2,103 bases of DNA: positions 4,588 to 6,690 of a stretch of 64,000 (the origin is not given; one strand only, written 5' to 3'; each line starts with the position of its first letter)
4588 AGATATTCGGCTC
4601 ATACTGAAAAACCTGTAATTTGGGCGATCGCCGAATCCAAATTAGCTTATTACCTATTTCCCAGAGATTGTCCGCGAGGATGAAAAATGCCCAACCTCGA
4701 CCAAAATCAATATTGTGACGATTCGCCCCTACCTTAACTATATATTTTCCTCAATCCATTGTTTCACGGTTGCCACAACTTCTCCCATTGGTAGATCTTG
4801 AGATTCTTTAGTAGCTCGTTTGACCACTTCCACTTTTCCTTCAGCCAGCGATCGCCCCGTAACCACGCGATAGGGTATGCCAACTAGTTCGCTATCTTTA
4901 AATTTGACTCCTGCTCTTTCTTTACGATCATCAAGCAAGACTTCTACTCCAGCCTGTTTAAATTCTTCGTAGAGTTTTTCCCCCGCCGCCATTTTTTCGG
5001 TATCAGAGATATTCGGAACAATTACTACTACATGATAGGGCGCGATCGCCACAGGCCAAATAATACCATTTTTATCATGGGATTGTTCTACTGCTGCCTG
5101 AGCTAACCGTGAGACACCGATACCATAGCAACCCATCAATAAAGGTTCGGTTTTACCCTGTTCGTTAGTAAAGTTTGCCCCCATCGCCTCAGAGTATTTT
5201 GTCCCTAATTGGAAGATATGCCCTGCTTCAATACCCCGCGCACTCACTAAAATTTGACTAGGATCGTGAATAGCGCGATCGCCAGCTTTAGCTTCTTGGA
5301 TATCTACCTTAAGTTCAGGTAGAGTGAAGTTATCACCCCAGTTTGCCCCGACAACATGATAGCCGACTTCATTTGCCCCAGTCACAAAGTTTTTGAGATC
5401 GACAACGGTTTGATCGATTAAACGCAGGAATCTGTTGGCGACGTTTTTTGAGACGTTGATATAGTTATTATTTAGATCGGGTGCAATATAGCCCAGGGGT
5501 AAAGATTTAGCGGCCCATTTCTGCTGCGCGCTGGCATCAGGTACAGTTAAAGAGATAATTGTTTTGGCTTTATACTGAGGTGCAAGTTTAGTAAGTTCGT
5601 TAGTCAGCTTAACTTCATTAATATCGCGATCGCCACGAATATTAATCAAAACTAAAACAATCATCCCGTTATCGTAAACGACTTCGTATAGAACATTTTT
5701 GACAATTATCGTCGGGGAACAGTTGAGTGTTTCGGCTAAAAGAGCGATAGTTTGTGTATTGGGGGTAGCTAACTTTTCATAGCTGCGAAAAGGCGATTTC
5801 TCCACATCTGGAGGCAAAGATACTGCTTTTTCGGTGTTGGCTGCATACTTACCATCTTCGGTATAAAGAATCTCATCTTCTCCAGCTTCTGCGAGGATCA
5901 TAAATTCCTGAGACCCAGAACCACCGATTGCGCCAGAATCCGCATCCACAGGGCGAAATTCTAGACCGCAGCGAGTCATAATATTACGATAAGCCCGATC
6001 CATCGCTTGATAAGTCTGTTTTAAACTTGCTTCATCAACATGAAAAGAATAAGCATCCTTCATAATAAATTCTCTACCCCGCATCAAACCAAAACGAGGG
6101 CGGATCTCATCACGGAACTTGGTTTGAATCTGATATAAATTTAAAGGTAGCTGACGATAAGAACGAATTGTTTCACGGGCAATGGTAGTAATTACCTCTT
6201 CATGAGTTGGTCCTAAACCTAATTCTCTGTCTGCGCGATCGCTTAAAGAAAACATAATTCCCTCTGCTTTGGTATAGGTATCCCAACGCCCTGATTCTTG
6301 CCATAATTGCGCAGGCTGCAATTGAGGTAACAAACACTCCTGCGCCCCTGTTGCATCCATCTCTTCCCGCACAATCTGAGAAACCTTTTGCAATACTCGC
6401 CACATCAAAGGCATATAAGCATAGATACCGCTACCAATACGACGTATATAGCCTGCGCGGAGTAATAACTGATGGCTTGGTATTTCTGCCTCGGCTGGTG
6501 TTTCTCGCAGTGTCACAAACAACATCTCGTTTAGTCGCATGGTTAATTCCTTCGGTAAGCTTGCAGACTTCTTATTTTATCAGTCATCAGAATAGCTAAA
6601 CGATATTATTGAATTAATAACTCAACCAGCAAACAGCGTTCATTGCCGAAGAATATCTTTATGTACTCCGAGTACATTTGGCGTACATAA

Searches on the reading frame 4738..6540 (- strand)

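Call 60: search_protein_families(library=pfam, proteins=[window:4738-6540:-], max_evalue=0.00001)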
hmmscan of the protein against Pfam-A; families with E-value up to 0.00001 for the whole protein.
window:4738-6540:- (600 aa): 3 families
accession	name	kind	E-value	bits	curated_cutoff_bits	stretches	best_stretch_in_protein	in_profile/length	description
PF00587.30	tRNA-synt_2b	-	1.6e-33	116.7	29.3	1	97-486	1-178/179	tRNA synthetase class II core domain (G, H, P, S and T)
PF03129.25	HGTP_anticodon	-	1.1e-20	74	21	1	504-594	2-93/94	Anticodon binding domain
PF04073.20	tRNA_edit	-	2.9e-09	37.5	25.5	0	259-317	1-55/123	Aminoacyl-tRNA editing domain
